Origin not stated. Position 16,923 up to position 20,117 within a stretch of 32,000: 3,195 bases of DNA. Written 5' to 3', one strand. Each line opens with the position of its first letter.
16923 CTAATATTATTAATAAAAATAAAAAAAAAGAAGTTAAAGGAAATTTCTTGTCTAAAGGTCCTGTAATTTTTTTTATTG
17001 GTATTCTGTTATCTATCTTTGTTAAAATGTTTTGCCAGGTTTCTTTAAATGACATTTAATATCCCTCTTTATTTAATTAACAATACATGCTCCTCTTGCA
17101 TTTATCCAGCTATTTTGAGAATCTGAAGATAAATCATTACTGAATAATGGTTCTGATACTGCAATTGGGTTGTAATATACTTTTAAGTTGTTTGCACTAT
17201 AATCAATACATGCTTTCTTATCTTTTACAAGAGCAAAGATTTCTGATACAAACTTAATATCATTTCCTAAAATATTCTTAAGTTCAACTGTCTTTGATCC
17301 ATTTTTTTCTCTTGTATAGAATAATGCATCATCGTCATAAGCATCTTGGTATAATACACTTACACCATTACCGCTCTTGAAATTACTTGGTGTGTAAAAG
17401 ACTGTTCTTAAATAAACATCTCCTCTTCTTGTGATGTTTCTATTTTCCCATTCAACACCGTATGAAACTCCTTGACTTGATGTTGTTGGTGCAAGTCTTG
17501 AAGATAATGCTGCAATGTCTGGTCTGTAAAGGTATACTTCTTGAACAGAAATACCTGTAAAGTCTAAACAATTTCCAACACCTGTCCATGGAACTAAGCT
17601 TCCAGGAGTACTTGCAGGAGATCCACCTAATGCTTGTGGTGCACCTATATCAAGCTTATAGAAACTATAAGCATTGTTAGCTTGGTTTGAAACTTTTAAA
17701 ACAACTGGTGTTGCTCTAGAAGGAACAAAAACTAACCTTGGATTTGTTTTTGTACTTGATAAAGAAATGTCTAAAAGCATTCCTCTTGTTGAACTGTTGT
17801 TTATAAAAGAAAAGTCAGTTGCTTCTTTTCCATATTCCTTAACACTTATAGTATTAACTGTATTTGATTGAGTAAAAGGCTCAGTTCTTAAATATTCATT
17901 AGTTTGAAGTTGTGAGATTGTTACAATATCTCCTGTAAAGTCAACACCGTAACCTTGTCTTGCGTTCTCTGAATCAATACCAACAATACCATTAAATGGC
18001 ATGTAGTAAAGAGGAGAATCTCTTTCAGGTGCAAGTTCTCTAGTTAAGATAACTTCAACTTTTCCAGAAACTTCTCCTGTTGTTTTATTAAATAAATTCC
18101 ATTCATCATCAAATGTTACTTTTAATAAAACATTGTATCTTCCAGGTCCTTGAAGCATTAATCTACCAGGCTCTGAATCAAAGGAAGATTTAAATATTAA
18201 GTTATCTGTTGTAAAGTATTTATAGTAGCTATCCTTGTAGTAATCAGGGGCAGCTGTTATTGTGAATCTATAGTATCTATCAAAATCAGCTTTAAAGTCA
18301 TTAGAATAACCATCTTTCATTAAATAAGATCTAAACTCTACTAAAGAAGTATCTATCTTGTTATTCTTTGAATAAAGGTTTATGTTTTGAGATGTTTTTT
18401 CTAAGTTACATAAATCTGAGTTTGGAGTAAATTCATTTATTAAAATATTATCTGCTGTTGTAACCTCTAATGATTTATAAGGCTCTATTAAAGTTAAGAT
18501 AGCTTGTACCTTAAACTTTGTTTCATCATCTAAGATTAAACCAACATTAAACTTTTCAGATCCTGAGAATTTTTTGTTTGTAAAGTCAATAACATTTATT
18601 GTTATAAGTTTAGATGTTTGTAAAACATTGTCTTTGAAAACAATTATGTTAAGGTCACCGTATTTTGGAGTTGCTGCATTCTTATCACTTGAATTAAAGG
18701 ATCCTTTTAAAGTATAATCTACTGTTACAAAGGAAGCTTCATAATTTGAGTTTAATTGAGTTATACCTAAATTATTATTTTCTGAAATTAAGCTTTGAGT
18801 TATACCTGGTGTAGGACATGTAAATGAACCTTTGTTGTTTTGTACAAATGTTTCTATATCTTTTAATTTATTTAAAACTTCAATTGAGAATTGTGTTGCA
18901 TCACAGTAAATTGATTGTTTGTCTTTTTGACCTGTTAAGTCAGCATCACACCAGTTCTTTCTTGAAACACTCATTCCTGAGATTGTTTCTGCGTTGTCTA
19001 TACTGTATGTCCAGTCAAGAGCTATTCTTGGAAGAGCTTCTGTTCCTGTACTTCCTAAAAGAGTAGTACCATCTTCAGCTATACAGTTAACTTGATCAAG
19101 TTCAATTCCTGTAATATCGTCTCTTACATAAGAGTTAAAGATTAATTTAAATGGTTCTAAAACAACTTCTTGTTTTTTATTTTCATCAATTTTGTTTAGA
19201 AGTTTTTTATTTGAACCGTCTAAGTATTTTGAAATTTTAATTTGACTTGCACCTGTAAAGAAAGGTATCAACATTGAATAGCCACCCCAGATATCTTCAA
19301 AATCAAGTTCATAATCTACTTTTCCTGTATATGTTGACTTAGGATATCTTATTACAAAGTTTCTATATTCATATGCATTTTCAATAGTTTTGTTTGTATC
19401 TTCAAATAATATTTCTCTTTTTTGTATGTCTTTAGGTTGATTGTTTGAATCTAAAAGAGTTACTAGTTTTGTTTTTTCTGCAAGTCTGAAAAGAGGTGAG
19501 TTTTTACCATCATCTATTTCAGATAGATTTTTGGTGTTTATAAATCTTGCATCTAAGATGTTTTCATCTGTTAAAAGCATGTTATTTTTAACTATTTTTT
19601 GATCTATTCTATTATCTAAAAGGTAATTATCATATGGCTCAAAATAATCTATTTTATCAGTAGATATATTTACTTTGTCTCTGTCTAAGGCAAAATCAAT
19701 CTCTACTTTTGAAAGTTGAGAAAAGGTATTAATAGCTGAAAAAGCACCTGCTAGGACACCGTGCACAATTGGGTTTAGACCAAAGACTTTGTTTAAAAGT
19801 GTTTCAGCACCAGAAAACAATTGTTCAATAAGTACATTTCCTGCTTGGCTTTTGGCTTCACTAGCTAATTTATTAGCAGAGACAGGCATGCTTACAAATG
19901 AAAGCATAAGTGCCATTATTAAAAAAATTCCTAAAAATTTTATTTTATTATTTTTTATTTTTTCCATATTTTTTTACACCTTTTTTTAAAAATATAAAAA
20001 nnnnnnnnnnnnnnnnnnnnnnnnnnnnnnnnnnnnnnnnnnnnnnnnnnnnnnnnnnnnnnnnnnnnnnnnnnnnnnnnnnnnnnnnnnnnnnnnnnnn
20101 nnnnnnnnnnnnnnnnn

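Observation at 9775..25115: Adjacent split (1704 aa + 964 aa) and fused (2426 aa) versions of the same architecture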

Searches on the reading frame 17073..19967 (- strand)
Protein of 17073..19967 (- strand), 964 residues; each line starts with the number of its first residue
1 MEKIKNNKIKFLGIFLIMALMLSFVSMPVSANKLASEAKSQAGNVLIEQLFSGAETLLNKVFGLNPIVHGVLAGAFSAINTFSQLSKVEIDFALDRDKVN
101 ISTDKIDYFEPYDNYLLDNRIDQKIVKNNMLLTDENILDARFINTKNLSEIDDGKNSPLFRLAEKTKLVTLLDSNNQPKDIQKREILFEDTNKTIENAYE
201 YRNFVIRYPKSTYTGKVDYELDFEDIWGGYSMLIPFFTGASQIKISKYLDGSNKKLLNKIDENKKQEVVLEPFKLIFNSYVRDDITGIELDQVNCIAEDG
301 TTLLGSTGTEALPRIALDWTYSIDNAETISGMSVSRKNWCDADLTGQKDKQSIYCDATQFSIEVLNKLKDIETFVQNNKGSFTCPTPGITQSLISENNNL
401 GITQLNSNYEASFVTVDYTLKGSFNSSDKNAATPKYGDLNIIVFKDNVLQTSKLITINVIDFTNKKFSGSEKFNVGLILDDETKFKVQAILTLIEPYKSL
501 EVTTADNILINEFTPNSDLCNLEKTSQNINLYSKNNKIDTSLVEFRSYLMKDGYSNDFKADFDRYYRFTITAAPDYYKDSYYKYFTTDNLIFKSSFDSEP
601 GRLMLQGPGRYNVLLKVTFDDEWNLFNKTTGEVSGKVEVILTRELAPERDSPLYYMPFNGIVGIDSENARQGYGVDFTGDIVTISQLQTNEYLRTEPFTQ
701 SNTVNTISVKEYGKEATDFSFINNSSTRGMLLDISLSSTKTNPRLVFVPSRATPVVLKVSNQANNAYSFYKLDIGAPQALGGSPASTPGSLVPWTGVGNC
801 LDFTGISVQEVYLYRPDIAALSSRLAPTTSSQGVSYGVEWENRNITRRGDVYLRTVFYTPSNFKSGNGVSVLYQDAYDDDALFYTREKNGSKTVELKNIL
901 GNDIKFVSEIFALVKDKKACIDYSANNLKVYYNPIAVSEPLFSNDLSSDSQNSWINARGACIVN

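Call 11: search_protein_families(library=pfam, proteins=[window:17073-19967:-], max_evalue=0.1)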
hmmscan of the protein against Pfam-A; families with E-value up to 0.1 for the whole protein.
window:17073-19967:- (964 aa): 0 families

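Call 13: find_homologous_proteins(query=window:17073-19967:-)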
Query window:17073-19967:- (964 aa): 15 proteins with E <= 0.001 among 8000 candidates.
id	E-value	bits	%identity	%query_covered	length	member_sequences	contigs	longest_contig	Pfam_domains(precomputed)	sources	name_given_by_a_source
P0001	0.0e+0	2153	100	100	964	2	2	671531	-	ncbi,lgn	-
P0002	0.0e+0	1745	80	100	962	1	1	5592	-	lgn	-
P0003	0.0e+0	1611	74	100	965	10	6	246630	-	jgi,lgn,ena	jgi:hypothetical protein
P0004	0.0e+0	1540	70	100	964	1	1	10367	-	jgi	-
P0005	0.0e+0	1414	65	99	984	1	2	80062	-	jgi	jgi:hypothetical protein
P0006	0.0e+0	1407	66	99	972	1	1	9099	-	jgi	-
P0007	0.0e+0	1402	64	99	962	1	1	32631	-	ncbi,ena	-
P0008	0.0e+0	1337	63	99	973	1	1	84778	-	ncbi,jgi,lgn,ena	-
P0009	0.0e+0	1303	61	100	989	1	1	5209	-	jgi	jgi:hypothetical protein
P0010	4.0e-246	837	45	99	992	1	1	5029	-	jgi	-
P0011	1.7e-229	782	45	96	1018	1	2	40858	-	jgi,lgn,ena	-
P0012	3.7e-223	761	43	95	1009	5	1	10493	-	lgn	-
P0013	1.2e-177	611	39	97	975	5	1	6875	-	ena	-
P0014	1.0e-175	604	39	97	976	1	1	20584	-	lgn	-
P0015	4.2e-171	589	39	99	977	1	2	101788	-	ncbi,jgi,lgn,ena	ncbi:MAG: hypothetical protein WCX82_01040 [archaeon]|jgi:hypothetical protein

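Call 14: find_encoding_contigs(protein=P0015, flank=10000, max_places=2)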
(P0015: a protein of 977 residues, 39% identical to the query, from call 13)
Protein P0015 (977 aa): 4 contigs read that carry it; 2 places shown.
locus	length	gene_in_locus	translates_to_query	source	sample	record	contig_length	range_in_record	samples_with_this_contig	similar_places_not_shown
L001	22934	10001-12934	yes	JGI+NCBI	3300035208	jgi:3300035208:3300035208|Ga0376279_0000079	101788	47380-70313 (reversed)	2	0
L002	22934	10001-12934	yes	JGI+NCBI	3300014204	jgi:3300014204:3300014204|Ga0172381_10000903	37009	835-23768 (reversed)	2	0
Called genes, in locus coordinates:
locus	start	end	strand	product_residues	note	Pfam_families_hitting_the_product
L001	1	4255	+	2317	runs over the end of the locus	PF13620:CarboxypepD_reg (faint)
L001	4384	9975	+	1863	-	PF17789:MG4 (faint), PF13620:CarboxypepD_reg (faint), PF17802:SpaA (faint)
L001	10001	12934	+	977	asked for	-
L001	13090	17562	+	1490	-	-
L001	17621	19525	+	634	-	-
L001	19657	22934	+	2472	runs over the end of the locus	PF13620:CarboxypepD_reg (faint), PF17802:SpaA (faint)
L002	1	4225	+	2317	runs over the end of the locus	PF13620:CarboxypepD_reg (faint)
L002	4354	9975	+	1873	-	PF17789:MG4 (faint), PF13620:CarboxypepD_reg (faint), PF17802:SpaA (faint)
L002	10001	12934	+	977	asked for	-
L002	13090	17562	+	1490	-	-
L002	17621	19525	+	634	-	-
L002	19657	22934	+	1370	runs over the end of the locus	PF13620:CarboxypepD_reg (faint), PF17802:SpaA (faint)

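Call 15: find_encoding_contigs(protein=P0001, flank=10000, max_places=2)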
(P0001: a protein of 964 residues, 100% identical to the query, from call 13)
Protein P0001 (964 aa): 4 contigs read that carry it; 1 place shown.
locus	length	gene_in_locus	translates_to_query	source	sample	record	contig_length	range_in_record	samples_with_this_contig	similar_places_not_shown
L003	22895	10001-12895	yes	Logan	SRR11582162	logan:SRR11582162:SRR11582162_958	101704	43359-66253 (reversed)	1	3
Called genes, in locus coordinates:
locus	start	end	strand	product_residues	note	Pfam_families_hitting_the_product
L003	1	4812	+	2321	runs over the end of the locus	PF17802:SpaA (faint), PF17210:SdrD_B (faint), PF11974:bMG3 (faint), PF13620:CarboxypepD_reg (weak), PF24025:Ig_DR_A0283-like (faint)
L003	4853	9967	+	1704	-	PF13620:CarboxypepD_reg (faint)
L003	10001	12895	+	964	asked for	-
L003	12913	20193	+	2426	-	PF13620:CarboxypepD_reg (faint), PF17789:MG4 (faint), PF17802:SpaA (faint), PF02369:Big_1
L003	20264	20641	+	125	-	-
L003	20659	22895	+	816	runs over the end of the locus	-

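Call 21: find_encoding_contigs(protein=P0011, flank=10000, max_places=1)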
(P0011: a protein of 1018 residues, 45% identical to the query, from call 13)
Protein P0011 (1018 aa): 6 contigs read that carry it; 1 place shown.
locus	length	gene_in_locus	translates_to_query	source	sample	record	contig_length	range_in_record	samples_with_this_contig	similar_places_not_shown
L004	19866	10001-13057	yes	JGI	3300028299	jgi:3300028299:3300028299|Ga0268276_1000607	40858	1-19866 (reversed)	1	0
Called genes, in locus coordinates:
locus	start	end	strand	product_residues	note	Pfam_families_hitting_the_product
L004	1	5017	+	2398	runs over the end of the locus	PF17802:SpaA (faint), PF13620:CarboxypepD_reg (faint), PF17210:SdrD_B (faint), PF11974:bMG3 (faint)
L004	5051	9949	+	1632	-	PF13620:CarboxypepD_reg (faint)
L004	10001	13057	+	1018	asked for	-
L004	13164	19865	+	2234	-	?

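Call 22: find_encoding_contigs(protein=P0008, flank=10000, max_places=1)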
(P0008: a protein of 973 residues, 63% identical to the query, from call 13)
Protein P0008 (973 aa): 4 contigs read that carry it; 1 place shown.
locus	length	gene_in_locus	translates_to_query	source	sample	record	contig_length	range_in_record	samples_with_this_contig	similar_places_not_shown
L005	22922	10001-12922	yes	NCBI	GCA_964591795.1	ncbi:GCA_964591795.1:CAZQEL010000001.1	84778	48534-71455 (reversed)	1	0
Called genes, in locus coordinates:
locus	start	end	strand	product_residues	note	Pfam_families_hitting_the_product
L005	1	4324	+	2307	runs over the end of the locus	PF13620:CarboxypepD_reg (faint), PF11974:bMG3 (faint), PF17210:SdrD_B (faint)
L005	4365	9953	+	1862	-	PF13620:CarboxypepD_reg (faint)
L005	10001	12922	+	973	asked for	-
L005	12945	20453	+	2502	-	PF13620:CarboxypepD_reg (faint), PF17802:SpaA (faint), PF02369:Big_1 (weak)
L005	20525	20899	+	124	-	-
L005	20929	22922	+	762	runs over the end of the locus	-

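Call 23: find_encoding_contigs(protein=P0003, flank=10000, max_places=1)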
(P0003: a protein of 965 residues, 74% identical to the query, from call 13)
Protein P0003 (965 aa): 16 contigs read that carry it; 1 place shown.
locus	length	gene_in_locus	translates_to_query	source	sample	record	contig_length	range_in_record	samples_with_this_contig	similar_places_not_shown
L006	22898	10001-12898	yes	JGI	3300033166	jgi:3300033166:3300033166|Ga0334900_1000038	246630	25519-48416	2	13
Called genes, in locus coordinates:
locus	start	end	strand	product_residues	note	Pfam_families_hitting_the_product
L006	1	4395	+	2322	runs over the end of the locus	PF13620:CarboxypepD_reg (faint), PF17802:SpaA (faint), PF11974:bMG3 (faint), PF17210:SdrD_B (faint)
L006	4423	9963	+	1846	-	PF02369:Big_1 (faint), PF13620:CarboxypepD_reg (faint), PF17802:SpaA (faint), PF17210:SdrD_B (faint), PF22904:NOMO1-like_2nd (faint)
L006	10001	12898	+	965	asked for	-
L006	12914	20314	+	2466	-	PF02369:Big_1 (faint), PF13620:CarboxypepD_reg (faint), PF17802:SpaA (faint)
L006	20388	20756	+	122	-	-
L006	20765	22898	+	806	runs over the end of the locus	-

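Call 25: search_solved_structures(query=A1, max_evalue=1)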
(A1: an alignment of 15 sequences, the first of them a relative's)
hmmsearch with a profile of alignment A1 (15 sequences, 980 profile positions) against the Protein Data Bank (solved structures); distinct sequences matched with E-value up to 1: 0.

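Call 26: search_protein_families(library=ncbifam, proteins=[window:17073-19967:-], max_evalue=0.1)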
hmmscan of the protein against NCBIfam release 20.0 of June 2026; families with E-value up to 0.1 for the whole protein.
window:17073-19967:- (964 aa): 0 families

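Call 30: find_homologous_proteins(query=A2)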
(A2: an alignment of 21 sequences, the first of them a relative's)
Query A2 (21 sequences) (964 aa, profile of the alignment): 15 proteins with E <= 0.001 among 8000 candidates.
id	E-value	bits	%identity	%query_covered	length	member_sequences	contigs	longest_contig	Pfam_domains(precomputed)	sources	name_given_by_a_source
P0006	0.0e+0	1394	66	99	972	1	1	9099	-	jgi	-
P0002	0.0e+0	1393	80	100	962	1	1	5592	-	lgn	-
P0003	0.0e+0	1387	74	100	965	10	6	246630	-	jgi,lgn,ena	jgi:hypothetical protein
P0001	0.0e+0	1383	100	100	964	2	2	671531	-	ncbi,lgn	-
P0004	0.0e+0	1367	70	100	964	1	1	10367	-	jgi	-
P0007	0.0e+0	1365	64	99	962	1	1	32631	-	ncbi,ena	-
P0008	0.0e+0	1362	63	99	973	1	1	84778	-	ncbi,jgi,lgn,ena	-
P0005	0.0e+0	1343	65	99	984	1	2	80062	-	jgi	jgi:hypothetical protein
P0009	0.0e+0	1318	61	100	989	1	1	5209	-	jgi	jgi:hypothetical protein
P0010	0.0e+0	1211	45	99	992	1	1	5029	-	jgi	-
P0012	0.0e+0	1197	43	95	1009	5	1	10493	-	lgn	-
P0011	0.0e+0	1184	45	96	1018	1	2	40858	-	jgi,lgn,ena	-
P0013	0.0e+0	1180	39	97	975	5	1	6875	-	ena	-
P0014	0.0e+0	1173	39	97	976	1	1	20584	-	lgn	-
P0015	0.0e+0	1138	39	99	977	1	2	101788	-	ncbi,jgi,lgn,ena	ncbi:MAG: hypothetical protein WCX82_01040 [archaeon]|jgi:hypothetical protein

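Call 40: search_protein_representatives(alignment_id=A2)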
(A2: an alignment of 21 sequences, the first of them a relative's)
Query: 21 sequences, 966 profile positions. Proteins with E-value up to 0.001 (for the whole library): 700; up to 1e-10: 593; up to 1e-30: 460. The best 150 are listed.
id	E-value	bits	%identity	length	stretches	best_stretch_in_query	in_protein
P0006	0.0e+00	1394.3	-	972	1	1-966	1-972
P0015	0.0e+00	1137.8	-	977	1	1-966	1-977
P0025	0.0e+00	1091.3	-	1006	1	3-965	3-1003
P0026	0.0e+00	1030.8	-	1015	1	1-965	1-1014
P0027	2.2e-274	929.6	-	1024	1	6-965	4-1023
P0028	2.0e-271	919.8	-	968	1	15-966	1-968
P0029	1.6e-248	844.0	-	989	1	2-953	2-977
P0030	4.1e-242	822.8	-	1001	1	3-948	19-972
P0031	1.2e-233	794.8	-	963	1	1-942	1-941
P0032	2.7e-225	767.1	-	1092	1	4-965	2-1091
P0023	2.9e-225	767.0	-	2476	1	85-953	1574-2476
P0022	1.4e-213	728.4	-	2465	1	83-953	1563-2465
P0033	2.9e-202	690.9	-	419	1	555-966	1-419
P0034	4.5e-202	690.3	-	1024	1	117-953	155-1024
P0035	2.5e-197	674.6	-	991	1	118-952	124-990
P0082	3.7e-102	359.5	-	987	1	259-941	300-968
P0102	2.2e-98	347.0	-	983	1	243-947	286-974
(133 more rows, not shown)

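Call 41: predict_structure(alignment_id=A2)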
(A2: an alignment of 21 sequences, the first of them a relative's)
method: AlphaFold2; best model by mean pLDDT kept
length: 964 residues; sequences in the alignment: 21
mean_pLDDT: 64.5   pTM: 0.56
mean pLDDT of the five models: 64.5, 64.3, 63.9, 62.3, 58.1
residues with pLDDT >= 90: 52; 70-90: 430; 50-70: 182; < 50: 300
segments of 3 or more residues with pLDDT < 50: 1-16, 18-87, 89-154, 160-187, 197-212, 227-251, 268-290, 554-574, 597-602, 659-673, 700-702, 864-866
pLDDT, mean of each block of 10 residues (from residue 1): 35 46 35 27 31 37 35 40 44 32 32 30 26 28 29 47 42 39 47 50 46 51 46 35 43 55 55 42 42 68 80 76 75 80 59 78 81 84 66 70 82 84 61 74 88 85 81 81 83 75 74 66 78 77 84 48 41 53 64 58 65 87 78 79 75 69 36 59 76 64 66 73 80 85 84 91 81 70 70 82 77 71 81 80 84 88 60 80 88 89 85 91 87 89 83 88 77
secondary structure, 60 per line:
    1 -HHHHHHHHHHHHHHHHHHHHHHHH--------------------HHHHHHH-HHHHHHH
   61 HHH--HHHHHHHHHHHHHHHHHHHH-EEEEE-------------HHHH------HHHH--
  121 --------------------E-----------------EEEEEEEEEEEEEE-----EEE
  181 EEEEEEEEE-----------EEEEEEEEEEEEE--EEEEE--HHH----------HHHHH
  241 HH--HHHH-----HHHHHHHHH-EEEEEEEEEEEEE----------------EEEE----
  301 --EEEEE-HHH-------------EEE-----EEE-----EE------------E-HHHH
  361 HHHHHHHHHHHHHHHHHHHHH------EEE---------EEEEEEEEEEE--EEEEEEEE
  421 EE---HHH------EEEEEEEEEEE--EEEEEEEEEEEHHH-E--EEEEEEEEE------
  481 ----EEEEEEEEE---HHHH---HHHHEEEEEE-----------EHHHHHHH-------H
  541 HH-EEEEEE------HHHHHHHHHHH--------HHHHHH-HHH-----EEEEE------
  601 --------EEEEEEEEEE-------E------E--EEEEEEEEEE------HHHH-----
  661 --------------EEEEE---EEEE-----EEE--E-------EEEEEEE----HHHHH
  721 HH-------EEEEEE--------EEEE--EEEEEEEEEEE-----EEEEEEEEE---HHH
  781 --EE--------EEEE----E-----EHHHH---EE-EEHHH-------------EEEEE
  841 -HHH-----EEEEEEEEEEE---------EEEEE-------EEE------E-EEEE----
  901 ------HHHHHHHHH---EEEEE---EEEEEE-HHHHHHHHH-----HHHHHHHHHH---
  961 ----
elements in order (helices of 4 or more, strands of 3 or more residues): H2-25 H46-52 H54-63 H66-85 E87-91 H105-108 H115-118 E159-172 E178-189 E201-213 E216-220 H236-242 H245-248 H254-262 E264-276 E293-296 E303-307 E325-327 E333-335 H357-381 E388-390 E400-410 E413-422 E435-445 E448-458 E466-474 E485-493 H497-500 H504-507 E508-513 H526-532 E544-549 H556-566 H575-580 E590-594 E609-618 E636-645 H652-655 E675-679 E683-686 E692-694 E705-711 H716-722 E730-735 E744-747 E750-760 E766-774 E793-796 H808-811 E836-840 E850-860 E870-874 E882-884 E893-896 H907-915 E919-923 E927-932 H934-942 H948-957

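Call 44: find_related_loci(query=A2, collection=genome_contigs, flank=10000)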
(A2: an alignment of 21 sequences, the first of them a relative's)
Query A2 (964 aa) in genome_contigs; peptide patterns used: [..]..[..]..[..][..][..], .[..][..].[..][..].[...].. (x = any residue, [..] = any of these).
260 stretches matched a pattern; 234 encode a relative of the query (tblastn E <= 1e-3); the best 80 are kept; 69 distinct loci.
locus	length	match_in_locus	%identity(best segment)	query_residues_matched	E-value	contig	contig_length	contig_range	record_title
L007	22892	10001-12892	74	1-964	0e+0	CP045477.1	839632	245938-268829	MAG: Candidatus Forterrea multitransposorum CG_2015-17_Forterrea_25_41 chromosome, complete genome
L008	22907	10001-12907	63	7-964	0e+0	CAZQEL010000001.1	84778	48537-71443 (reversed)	MAG TPA_asm: uncultured archaeon isolate SRP191223_co1_16 genome assembly, contig: NODE_115_length_84778_cov_7.059087, w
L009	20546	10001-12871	64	10-964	0e+0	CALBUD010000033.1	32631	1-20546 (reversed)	MAG TPA_asm: Candidatus Diapherotrites archaeon isolate SRR7299214_bin.7_CONCOCT_v1.1_MAG genome assembly, contig: ERZ78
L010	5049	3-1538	78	454-964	0e+0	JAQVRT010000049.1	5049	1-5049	MAG: Candidatus ainarchaeum sp. isolate STF1_257 NODE_66945_length_5049_cov_3.674116_Sandtown_F1, whole genome shotgun s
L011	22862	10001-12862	43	43-962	0e+0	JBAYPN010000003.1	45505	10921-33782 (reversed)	MAG: archaeon isolate SO_2016_LW2_139 scaffold01269_LW138R_2016, whole genome shotgun sequence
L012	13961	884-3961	41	3-964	0e+0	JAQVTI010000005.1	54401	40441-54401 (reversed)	MAG: Candidatus ainarchaeum sp. isolate STF1_294 NODE_1100_length_54401_cov_5.186369_Sandtown_F1, whole genome shotgun s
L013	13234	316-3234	39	11-964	0e+0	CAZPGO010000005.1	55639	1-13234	MAG TPA_asm: uncultured archaeon isolate SRP067234_co1_315 genome assembly, contig: k99_630277, whole genome shotgun seq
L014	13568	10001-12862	38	1-941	0e+0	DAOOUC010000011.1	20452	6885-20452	MAG TPA_asm: archaeon isolate AMR_MDS_2477 NODE_1819_length_20452_cov_6.154778, whole genome shotgun sequence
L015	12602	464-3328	39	1-941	0e+0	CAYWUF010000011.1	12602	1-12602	MAG TPA_asm: uncultured archaeon isolate SRP192927_co2_630 genome assembly, contig: NODE_9072_length_12602_cov_8.819399,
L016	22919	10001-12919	39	9-964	1e-179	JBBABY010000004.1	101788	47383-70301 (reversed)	MAG: archaeon isolate SO_2017_LW1_34 NODE_79_length_101788_cov_1.493355_LW64-88_2017, whole genome shotgun sequence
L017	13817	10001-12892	37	3-941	5e-165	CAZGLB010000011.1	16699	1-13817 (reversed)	MAG TPA_asm: uncultured archaeon isolate SRP263991_co7_50 genome assembly, contig: NODE_5960_length_16699_cov_230.852980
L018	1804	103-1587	51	468-962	7e-159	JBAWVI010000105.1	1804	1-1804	MAG: archaeon isolate ELA007 MAG007_105, whole genome shotgun sequence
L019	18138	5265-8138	37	2-941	4e-168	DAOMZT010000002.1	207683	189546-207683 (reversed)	MAG TPA_asm: archaeon isolate AMR_MDS_3992 NODE_10_length_207683_cov_10.526726, whole genome shotgun sequence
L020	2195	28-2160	36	38-734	8e-114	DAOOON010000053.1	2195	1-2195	MAG TPA_asm: archaeon isolate AMR_MDS_2622 NODE_61512_length_2195_cov_14.273364, whole genome shotgun sequence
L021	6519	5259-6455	40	53-427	9e-78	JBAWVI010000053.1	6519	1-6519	MAG: archaeon isolate ELA007 MAG007_53, whole genome shotgun sequence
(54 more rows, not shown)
